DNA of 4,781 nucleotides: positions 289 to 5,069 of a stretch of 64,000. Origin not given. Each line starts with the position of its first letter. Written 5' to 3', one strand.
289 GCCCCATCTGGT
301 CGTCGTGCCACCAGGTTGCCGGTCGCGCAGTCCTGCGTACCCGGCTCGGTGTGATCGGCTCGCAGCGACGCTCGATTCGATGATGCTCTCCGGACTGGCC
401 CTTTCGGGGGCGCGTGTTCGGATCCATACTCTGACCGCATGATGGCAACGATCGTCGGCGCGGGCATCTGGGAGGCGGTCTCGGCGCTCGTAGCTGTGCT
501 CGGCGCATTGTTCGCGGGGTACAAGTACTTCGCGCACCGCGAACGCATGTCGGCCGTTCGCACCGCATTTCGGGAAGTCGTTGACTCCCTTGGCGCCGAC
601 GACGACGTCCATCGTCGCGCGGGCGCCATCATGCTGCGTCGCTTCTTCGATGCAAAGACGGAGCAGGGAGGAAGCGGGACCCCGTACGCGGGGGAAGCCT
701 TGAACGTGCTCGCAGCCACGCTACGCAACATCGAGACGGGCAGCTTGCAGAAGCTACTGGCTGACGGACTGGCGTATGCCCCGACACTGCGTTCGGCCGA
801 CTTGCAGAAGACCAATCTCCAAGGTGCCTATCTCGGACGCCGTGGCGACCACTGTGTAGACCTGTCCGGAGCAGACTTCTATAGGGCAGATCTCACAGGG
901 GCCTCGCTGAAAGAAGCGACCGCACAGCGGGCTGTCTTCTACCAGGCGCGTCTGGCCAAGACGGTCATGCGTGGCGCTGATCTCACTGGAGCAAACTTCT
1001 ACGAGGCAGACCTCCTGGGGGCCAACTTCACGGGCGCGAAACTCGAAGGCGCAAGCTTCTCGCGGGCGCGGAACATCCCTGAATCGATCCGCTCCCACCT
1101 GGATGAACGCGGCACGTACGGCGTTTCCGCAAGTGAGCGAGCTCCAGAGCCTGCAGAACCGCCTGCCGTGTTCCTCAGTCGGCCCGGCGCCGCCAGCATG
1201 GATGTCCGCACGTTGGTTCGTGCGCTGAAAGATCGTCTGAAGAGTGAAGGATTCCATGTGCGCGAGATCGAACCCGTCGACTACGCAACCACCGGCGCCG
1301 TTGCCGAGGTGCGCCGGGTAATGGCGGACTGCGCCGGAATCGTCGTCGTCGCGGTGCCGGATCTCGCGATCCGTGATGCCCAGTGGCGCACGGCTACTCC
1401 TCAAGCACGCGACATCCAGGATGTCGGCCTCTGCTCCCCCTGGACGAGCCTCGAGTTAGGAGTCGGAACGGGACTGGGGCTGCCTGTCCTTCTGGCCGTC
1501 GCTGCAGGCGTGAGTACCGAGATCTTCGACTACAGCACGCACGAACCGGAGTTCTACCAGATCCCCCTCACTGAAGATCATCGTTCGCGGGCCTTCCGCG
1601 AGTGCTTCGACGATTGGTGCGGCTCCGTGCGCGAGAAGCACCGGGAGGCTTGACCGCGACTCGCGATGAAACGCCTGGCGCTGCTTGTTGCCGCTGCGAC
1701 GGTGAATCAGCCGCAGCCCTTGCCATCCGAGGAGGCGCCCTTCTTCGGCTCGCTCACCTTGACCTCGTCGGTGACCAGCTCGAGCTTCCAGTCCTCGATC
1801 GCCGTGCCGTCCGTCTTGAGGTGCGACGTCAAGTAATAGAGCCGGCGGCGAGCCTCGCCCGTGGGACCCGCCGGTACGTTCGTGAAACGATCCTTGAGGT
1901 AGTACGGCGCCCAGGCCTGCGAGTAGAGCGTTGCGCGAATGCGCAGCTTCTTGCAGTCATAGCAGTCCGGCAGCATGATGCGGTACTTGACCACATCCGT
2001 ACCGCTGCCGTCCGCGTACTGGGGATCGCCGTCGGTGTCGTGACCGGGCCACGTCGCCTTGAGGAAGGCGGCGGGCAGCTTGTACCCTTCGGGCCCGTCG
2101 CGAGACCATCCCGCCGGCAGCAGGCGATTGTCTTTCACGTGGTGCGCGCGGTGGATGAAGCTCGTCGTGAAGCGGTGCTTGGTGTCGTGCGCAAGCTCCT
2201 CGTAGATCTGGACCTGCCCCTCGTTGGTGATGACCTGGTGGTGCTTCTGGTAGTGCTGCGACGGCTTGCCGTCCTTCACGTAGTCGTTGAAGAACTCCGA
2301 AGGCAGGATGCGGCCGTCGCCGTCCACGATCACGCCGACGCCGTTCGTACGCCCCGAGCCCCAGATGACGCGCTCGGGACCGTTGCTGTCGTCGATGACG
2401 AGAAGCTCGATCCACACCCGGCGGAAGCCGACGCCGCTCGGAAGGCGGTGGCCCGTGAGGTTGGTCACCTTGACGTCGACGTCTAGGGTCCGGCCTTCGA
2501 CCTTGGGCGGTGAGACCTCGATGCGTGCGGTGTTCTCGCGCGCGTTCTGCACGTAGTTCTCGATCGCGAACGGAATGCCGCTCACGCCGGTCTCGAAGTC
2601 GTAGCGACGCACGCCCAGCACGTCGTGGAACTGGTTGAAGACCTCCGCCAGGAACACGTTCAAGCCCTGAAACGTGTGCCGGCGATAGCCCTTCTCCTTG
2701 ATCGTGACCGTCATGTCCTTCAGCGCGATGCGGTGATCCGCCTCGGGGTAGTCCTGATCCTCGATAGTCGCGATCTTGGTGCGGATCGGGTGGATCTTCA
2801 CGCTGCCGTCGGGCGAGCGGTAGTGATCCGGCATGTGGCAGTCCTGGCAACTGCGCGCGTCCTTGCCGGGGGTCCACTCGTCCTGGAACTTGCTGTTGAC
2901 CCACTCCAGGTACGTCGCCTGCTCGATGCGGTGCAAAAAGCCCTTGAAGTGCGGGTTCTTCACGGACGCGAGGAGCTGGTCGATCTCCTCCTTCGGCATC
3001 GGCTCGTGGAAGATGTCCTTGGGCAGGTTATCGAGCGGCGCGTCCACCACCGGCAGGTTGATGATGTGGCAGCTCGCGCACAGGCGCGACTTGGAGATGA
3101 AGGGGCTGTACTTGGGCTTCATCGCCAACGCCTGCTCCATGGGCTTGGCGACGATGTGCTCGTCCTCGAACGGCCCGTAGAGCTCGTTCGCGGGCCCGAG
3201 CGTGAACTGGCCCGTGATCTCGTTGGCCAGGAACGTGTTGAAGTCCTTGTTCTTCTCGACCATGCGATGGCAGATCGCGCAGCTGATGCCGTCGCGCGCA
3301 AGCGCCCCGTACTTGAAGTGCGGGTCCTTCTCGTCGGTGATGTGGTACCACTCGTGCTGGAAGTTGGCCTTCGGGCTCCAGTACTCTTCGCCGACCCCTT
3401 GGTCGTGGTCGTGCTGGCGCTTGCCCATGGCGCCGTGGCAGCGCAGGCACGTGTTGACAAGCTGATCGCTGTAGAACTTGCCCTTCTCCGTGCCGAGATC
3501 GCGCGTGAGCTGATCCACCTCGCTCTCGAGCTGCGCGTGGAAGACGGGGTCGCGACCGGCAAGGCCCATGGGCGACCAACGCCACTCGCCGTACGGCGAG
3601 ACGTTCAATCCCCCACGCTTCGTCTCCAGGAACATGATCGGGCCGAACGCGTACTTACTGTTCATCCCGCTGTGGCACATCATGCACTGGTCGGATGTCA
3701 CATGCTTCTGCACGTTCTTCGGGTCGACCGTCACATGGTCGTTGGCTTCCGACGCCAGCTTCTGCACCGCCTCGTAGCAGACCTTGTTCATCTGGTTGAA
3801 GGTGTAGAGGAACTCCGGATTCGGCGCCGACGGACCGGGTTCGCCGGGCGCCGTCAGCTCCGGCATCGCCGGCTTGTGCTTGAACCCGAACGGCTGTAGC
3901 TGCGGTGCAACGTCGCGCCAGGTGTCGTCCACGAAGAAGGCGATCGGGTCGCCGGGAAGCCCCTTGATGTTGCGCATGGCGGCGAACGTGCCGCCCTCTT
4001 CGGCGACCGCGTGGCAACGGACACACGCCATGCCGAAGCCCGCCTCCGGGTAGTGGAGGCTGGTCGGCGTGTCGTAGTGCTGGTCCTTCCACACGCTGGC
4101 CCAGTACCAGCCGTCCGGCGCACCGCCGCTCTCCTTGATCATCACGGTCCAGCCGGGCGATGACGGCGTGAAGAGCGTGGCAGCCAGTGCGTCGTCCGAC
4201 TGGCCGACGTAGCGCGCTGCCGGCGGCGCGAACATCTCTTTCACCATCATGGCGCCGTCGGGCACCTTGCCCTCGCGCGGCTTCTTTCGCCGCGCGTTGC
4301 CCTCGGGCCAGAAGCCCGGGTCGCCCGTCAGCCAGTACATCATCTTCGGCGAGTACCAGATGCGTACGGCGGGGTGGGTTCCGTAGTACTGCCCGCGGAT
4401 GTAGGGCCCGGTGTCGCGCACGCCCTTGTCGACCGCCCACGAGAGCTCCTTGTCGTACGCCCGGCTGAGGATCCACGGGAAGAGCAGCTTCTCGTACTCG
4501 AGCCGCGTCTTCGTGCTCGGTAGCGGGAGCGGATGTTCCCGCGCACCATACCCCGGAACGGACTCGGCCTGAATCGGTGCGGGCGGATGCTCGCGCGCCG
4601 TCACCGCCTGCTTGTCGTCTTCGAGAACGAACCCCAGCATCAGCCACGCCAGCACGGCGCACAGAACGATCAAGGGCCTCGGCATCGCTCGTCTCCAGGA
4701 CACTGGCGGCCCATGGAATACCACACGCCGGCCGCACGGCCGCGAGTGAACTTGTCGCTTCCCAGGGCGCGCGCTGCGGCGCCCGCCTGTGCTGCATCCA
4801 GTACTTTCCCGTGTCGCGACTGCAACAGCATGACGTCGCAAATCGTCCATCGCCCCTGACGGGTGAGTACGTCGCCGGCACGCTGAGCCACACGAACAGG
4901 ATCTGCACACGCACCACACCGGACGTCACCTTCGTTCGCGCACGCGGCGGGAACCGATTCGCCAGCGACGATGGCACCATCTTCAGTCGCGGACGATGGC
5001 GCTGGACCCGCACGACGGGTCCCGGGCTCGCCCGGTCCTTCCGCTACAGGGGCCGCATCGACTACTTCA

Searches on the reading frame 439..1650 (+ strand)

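Call 30: search_protein_families(library=pfam, proteins=[window:439-1650:+], max_evalue=0.0001)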
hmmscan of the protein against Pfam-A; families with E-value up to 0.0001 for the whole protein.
window:439-1650:+ (404 aa): 3 families
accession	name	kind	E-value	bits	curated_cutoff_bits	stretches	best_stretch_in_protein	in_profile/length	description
PF00805.28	Pentapeptide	-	2e-22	78.8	20.2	3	177-210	3-36/40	Pentapeptide repeats (8 copies)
PF13576.12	Pentapeptide_3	-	3.5e-09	37.2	27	1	163-205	2-47/48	Pentapeptide repeats (9 copies)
PF13599.13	Pentapeptide_4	-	1.9e-07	31.5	38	1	141-207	12-78/78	Pentapeptide repeat region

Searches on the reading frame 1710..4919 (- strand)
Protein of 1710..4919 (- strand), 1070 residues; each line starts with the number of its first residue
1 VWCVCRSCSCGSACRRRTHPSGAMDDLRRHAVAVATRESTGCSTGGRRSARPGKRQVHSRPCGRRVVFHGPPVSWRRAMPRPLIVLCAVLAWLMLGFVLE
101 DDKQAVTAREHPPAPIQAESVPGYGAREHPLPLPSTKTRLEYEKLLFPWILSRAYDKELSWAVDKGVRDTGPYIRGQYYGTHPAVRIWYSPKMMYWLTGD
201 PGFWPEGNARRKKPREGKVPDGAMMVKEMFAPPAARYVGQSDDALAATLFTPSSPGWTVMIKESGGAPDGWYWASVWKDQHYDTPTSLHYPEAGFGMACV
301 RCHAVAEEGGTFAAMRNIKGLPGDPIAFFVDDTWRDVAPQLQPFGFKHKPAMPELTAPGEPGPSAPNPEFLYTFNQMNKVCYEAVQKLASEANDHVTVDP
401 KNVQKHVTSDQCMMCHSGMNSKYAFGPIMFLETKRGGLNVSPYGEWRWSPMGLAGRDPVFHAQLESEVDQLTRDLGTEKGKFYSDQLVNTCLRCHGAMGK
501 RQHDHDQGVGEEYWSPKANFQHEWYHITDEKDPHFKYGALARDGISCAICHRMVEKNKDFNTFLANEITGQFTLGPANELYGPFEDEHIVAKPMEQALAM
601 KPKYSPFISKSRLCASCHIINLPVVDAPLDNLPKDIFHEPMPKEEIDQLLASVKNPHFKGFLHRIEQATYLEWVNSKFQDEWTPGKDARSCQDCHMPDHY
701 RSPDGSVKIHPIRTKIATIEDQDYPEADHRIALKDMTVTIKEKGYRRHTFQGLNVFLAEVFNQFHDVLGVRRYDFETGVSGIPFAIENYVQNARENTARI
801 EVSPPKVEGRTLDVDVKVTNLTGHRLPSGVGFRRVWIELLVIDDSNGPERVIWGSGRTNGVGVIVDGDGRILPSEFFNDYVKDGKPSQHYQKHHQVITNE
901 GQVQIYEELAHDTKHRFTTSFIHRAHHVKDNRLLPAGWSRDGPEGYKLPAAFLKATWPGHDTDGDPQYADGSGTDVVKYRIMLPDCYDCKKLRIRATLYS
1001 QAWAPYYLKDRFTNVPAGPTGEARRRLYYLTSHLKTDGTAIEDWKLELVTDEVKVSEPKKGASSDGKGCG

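Call 30: search_protein_families(library=pfam, proteins=[window:1710-4919:-], max_evalue=0.0001)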
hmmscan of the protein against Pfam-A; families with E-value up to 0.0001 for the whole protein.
window:1710-4919:- (1070 aa): 1 family
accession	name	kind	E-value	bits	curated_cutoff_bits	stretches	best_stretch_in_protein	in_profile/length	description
PF13442.11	Cytochrome_CBB3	-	1.4e-06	28.9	27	0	292-334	7-37/68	Cytochrome C oxidase, cbb3-type, subunit III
